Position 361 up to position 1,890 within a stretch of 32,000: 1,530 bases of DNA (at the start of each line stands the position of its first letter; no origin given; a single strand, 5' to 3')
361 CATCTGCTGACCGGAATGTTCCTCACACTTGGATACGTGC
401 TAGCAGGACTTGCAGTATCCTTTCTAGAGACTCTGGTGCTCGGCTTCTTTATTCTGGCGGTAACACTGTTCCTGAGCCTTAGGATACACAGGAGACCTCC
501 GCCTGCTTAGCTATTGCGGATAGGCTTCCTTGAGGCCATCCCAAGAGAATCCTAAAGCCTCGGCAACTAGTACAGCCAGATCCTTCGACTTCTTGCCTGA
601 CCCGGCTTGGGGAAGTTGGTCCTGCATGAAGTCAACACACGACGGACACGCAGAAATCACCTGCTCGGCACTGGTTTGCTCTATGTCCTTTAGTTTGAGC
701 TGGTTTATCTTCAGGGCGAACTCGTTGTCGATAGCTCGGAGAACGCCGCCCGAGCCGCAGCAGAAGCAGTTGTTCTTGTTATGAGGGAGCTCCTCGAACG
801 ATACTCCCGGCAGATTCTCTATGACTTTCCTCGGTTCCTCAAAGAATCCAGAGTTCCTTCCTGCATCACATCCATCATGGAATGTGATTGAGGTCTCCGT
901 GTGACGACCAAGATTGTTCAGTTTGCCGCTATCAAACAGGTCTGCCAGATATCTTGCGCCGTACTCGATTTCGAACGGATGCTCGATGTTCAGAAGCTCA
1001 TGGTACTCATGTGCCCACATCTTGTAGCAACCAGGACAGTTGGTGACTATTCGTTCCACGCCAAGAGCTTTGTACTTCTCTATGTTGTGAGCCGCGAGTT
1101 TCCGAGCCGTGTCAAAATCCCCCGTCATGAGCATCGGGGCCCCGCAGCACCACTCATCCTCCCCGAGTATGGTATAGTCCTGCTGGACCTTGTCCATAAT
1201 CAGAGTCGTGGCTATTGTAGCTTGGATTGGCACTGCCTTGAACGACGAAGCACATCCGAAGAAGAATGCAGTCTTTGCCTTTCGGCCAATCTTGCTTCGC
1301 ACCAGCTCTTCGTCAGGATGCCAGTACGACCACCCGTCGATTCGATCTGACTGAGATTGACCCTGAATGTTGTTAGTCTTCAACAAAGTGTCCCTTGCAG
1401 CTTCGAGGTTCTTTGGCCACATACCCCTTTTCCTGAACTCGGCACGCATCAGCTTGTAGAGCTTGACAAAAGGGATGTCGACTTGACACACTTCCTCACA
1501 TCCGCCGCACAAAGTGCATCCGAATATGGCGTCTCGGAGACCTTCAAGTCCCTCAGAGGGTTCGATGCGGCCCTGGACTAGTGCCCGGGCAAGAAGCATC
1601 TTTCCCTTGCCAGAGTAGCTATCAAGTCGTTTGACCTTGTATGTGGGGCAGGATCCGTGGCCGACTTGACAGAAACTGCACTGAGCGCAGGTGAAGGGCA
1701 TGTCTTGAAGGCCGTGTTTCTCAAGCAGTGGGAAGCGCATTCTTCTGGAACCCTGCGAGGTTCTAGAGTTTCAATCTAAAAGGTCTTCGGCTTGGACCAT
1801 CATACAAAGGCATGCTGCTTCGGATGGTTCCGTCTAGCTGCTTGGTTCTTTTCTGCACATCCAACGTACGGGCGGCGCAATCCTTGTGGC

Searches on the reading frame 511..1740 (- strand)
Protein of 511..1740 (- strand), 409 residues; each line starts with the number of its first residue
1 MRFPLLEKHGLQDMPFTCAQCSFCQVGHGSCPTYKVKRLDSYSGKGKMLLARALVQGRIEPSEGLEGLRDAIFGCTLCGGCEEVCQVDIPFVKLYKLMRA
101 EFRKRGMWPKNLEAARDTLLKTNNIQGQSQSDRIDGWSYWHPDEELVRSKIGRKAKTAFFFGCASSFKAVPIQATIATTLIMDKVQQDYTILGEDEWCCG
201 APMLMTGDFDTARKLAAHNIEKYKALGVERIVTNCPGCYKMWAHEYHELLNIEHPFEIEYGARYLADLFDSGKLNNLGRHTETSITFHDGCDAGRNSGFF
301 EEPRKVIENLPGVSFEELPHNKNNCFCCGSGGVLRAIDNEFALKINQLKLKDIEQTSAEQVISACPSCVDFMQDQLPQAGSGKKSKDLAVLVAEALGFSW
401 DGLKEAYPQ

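Call 32: search_protein_families(library=pfam, proteins=[window:511-1740:-], max_evalue=0.001)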
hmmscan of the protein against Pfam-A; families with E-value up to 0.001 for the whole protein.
window:511-1740:- (409 aa): 3 families
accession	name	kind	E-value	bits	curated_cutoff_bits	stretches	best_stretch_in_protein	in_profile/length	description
PF02754.22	CCG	-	1.5e-31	108.7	20.6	2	285-369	1-81/85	Cysteine-rich domain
PF13183.11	Fer4_8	-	1.8e-09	38.4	27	1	17-89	4-68/68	4Fe-4S dicluster domain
PF13534.11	Fer4_17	-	8e-06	26.8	22.2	1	18-89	2-60/61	4Fe-4S dicluster domain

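Call 35: search_protein_families(library=ncbifam, proteins=[window:511-1740:-], max_evalue=0.001)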
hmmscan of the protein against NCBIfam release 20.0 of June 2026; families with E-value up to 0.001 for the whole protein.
window:511-1740:- (409 aa): 14 families
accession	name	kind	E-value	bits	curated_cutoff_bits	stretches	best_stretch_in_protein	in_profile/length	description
NF004898.0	PRK06259.1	equivalog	1.1e-46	159.5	385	1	18-392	136-484/488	fumarate reductase (CoM/CoB) subunit TfrB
NF045670.1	quin_L_LdhH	equivalog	1.3e-36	126.2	800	1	151-376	463-689/706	L-lactate dehydrogenase (quinone) large subunit LdhH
NF008369.0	PRK11168.1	equivalog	2.1e-31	109.2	278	2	150-372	162-380/401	anaerobic glycerol-3-phosphate dehydrogenase subunit C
NF045724.1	ferredox_TmcB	equivalog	9.2e-26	90.4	735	1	17-388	42-420/430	electron transfer complex ferredoxin TmcB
NF045663.1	diclust_near_Sec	equivalog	8.4e-24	83.7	530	1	65-374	345-620/759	pyridine nucleotide-disulfide oxidoreductase/dicluster-binding protein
NF008434.0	PRK11274.1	equivalog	1.3e-19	70.4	333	2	156-375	169-391/409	glycolate oxidase subunit GlcF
TIGR03379.1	glycerol3P_GlpC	equivalog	3.8e-18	65.4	279.9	1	153-369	160-374/397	anaerobic glycerol-3-phosphate dehydrogenase subunit GlpC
NF045711.1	sulf_resp_HmcF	equivalog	7.1e-18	64.6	750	1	18-374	62-427/457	sulfate respiration complex iron-sulfur protein HmcF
NF045796.1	DsrK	equivalog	5.8e-17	61.4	400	1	148-365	186-409/453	sulfate reduction electron transfer complex DsrMKJOP subunit DsrK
TIGR03288.1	CoB_CoM_SS_B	equivalog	8.9e-15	54.7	345.15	2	308-376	173-242/290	CoB--CoM heterodisulfide reductase subunit B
NF041780.1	hetero_SS_HdrB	equivalog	5.3e-08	32.5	450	0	319-369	198-248/304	ferredoxin:CoB-CoM heterodisulfide reductase subunit HdrB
TIGR00273.1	TIGR00273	equivalog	1.1e-06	27.8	444.8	1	17-111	294-381/432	LutB/LldF family L-lactate oxidation iron-sulfur protein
TIGR03290.1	CoB_CoM_SS_C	equivalog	0.00012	22.1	160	1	18-122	4-95/144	CoB--CoM heterodisulfide reductase subunit C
NF009226.0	PRK12576.1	equivalog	0.0002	20.8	344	1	16-114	151-256/317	succinate dehydrogenase/fumarate reductase iron-sulfur subunit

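Call 56: find_homologous_proteins(query=window:511-1740:-)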
Query window:511-1740:- (409 aa): 200 proteins with E <= 0.001 among 3786 candidates; the best 120 are listed. Only proteins of 224 to 716 residues were searched: fused or split forms outside these lengths cannot appear, so this answer is no evidence that the protein stands alone or is whole; lengths 'longer' or 'shorter' looks for them.
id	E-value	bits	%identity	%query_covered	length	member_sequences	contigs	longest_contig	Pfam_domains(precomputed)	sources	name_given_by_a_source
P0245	3.1e-287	970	100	100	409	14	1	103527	PF13534.12,PF02754.22,PF13183.12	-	-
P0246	1.6e-276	935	95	100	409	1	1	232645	PF13534.12,PF02754.22,PF13183.12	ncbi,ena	-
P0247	8.1e-245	831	82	100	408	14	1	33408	PF13534.12,PF02754.22,PF13183.12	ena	-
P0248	6.3e-229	778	78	100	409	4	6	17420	PF02754.22,PF13183.12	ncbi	ncbi:MAG: (Fe-S)-binding protein [Candidatus Thorarchaeota archaeon]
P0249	1.1e-224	764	76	100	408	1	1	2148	PF13534.12,PF02754.22,PF13183.12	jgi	jgi:heterodisulfide reductase subunit D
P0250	2.0e-224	763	77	100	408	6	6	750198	PF13534.12,PF02754.22,PF13183.12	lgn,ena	-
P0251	6.9e-222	755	74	100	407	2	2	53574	PF13534.12,PF02754.22,PF13183.12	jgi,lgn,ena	-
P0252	3.9e-220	749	75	100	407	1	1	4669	PF02754.22,PF13183.12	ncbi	ncbi:MAG: (Fe-S)-binding protein [Candidatus Hodarchaeota archaeon]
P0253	6.7e-220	749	74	100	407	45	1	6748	PF02754.22,PF13183.12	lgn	-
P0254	1.1e-217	741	72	100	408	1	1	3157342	PF02754.22,PF13183.12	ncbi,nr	ncbi:MAG: (Fe-S)-binding protein [Candidatus Thorarchaeota archaeon]|nr:MAG: (Fe-S)-binding protein 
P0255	1.7e-215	734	73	100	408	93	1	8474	PF13534.12,PF02754.22,PF13183.12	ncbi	ncbi:MAG: (Fe-S)-binding protein [Promethearchaeota archaeon]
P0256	9.2e-215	732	73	100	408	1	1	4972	PF13534.12,PF02754.22,PF13183.12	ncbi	ncbi:MAG: (Fe-S)-binding protein [Candidatus Thorarchaeota archaeon]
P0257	1.1e-214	731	74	100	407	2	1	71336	PF13534.12,PF02754.22,PF13183.12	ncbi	-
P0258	1.1e-214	731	73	100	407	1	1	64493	PF02754.22,PF13183.12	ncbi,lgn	ncbi:MAG: (Fe-S)-binding protein [Candidatus Thorarchaeota archaeon]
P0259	4.4e-214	729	72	100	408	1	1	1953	PF02754.22,PF13183.12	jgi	jgi:Fe-S oxidoreductase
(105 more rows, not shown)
